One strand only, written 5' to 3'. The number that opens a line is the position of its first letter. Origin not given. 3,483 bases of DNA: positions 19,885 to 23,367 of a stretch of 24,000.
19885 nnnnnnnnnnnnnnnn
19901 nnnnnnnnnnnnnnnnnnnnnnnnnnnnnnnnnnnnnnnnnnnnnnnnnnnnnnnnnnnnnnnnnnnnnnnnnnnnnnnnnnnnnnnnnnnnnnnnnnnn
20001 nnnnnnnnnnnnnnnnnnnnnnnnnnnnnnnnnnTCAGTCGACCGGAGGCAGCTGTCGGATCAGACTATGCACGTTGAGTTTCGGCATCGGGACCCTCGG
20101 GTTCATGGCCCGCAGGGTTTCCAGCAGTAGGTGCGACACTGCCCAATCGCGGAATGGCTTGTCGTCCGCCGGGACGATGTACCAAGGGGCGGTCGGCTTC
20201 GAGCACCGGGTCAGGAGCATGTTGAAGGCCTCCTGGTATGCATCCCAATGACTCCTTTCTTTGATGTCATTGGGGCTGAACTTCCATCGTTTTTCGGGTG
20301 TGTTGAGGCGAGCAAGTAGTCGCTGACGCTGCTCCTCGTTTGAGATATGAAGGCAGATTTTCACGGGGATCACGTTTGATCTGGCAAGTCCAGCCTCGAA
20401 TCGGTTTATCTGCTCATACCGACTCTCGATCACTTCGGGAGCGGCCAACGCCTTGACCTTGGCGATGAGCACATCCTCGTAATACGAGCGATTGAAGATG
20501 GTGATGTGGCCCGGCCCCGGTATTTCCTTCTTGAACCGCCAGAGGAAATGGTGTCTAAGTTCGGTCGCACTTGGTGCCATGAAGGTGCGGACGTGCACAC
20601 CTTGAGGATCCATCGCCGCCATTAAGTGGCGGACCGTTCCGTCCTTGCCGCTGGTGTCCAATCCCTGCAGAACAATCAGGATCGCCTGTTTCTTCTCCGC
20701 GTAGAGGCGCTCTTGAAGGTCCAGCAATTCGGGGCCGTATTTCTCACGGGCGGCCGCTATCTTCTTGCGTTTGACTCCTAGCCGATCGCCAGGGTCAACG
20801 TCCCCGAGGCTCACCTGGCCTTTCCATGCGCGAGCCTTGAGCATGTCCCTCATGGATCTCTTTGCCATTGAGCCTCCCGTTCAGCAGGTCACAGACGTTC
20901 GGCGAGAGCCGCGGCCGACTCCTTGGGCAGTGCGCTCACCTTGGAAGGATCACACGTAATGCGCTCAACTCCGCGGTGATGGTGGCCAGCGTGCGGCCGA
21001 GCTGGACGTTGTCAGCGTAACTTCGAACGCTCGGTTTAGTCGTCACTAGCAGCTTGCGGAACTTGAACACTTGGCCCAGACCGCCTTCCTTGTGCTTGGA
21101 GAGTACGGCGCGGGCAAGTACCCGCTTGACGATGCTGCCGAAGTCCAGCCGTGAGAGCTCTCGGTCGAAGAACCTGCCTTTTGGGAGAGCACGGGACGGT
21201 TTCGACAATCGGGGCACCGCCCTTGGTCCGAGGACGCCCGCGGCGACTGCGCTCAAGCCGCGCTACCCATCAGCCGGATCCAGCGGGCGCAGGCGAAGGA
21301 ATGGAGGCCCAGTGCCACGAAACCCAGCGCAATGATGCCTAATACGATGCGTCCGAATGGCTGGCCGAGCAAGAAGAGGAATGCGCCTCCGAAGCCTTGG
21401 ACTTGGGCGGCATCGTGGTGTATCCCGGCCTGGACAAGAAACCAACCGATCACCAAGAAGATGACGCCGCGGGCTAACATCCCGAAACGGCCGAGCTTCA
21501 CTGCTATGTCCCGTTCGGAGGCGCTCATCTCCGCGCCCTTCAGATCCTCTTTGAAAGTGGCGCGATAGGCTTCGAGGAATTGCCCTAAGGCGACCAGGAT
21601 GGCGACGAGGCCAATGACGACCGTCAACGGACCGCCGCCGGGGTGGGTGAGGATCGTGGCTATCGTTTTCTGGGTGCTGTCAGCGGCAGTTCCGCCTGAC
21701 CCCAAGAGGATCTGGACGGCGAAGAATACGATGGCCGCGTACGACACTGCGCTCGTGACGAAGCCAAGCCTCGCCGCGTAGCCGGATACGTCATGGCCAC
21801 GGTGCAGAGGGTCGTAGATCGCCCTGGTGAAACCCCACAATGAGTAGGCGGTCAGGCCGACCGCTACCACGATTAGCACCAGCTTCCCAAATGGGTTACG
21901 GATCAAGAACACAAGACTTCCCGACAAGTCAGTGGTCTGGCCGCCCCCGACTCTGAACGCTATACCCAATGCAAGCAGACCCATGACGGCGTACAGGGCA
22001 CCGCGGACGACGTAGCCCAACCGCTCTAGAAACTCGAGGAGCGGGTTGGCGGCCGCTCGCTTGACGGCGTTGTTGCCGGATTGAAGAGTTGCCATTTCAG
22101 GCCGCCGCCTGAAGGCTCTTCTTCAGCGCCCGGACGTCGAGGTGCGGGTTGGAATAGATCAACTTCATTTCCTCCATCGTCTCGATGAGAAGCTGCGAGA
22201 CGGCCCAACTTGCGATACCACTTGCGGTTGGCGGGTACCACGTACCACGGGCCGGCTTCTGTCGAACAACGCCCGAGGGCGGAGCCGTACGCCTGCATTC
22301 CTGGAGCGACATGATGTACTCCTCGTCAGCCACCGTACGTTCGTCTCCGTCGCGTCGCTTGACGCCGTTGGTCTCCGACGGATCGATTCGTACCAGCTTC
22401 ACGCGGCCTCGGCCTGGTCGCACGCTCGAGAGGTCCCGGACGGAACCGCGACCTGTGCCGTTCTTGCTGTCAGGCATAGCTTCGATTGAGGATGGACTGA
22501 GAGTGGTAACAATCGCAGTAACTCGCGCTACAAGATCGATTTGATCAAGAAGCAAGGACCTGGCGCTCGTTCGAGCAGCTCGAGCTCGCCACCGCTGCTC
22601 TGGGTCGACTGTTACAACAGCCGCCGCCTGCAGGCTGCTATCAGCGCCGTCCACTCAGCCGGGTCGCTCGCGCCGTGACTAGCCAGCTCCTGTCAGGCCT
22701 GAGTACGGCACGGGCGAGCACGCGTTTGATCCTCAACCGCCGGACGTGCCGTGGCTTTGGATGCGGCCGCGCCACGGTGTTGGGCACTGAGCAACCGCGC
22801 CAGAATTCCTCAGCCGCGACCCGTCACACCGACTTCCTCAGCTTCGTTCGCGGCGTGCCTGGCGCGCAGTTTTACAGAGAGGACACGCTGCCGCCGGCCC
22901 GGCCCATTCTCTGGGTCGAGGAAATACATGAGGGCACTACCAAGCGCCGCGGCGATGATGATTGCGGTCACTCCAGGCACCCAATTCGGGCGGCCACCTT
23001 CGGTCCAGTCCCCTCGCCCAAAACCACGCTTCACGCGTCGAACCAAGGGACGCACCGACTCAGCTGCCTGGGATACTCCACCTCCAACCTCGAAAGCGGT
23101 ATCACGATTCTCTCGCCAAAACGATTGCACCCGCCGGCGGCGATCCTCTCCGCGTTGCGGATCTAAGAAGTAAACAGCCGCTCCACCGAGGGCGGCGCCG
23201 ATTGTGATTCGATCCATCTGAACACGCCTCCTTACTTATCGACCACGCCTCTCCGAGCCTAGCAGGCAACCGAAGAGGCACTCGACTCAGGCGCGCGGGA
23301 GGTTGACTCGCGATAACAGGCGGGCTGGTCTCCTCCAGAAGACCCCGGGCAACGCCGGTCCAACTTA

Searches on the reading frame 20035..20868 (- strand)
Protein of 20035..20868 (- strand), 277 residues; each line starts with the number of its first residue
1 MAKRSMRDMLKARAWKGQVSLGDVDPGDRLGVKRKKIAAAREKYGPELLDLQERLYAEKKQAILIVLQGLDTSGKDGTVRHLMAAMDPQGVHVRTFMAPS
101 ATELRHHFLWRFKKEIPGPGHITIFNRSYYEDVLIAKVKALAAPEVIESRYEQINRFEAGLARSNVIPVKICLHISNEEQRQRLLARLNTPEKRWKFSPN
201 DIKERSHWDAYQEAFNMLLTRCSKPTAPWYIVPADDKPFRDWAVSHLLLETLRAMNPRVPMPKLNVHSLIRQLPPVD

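Call 11: search_protein_families(library=pfam, proteins=[window:20035-20868:-], max_evalue=0.001)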
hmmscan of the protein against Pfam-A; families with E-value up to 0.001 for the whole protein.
window:20035-20868:- (277 aa): 1 family
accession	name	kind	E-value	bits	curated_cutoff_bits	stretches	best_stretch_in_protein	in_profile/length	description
PF03976.20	PPK2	-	1.6e-68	231.2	22.3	1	35-257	5-226/229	Polyphosphate kinase 2 (PPK2)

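Call 36: search_protein_families(library=ncbifam, proteins=[window:20035-20868:-], max_evalue=0.001)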
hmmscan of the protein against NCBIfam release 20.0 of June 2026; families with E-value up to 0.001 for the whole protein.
window:20035-20868:- (277 aa): 5 families
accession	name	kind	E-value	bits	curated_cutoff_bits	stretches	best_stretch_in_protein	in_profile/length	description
TIGR03709.1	PPK2_rel_1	subfamily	5.4e-96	320.8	247.2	1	17-266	10-260/264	PPK2 family polyphosphate kinase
NF042973.1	ADPpolyPPhtase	equivalog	6.1e-74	248.8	450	1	39-262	35-270/285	ADP-polyphosphate phosphotransferase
TIGR03708.1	poly_P_AMP_trns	equivalog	1.6e-57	195.3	547.65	1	33-251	271-488/493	polyphosphate:AMP phosphotransferase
NF050016.1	PolyPhAMPPhtase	equivalog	1.9e-47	162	800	1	39-254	253-471/472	polyphosphate:AMP phosphotransferase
TIGR03707.1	PPK2_P_aer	equivalog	1.1e-44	152.8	301.8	1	33-248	3-217/230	polyphosphate kinase 2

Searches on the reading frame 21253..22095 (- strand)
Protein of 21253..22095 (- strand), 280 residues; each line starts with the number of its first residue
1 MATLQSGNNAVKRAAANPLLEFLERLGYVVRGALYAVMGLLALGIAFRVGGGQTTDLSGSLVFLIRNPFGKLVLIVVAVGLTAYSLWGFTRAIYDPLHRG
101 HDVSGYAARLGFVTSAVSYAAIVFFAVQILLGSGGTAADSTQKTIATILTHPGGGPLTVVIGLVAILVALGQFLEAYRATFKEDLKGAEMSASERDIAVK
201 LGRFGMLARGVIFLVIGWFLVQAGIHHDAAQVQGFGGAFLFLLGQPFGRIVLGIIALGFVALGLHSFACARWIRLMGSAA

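Call 11: search_protein_families(library=pfam, proteins=[window:21253-22095:-], max_evalue=0.001)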
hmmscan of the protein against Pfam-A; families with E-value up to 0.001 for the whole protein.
window:21253-22095:- (280 aa): 1 family
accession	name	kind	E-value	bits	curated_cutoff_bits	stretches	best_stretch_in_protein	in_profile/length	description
PF06724.16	DUF1206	-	9.6e-47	157.4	26.2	3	204-272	1-69/70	Domain of Unknown Function (DUF1206)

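Call 36: search_protein_families(library=ncbifam, proteins=[window:21253-22095:-], max_evalue=0.001)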
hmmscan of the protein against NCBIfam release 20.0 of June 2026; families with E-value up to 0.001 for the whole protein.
window:21253-22095:- (280 aa): 0 families

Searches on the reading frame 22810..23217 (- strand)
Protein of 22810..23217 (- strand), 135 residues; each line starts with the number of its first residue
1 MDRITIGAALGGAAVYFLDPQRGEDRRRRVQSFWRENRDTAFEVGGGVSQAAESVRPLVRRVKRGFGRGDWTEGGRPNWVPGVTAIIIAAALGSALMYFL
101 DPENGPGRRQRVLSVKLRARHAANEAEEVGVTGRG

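Call 11: search_protein_families(library=pfam, proteins=[window:22810-23217:-], max_evalue=0.001)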
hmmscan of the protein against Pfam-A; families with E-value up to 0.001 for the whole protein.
window:22810-23217:- (135 aa): 1 family
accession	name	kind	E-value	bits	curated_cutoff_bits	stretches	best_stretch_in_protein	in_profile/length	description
PF12732.12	YtxH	-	7.8e-09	36.3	37.5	1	5-44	5-44/71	YtxH-like protein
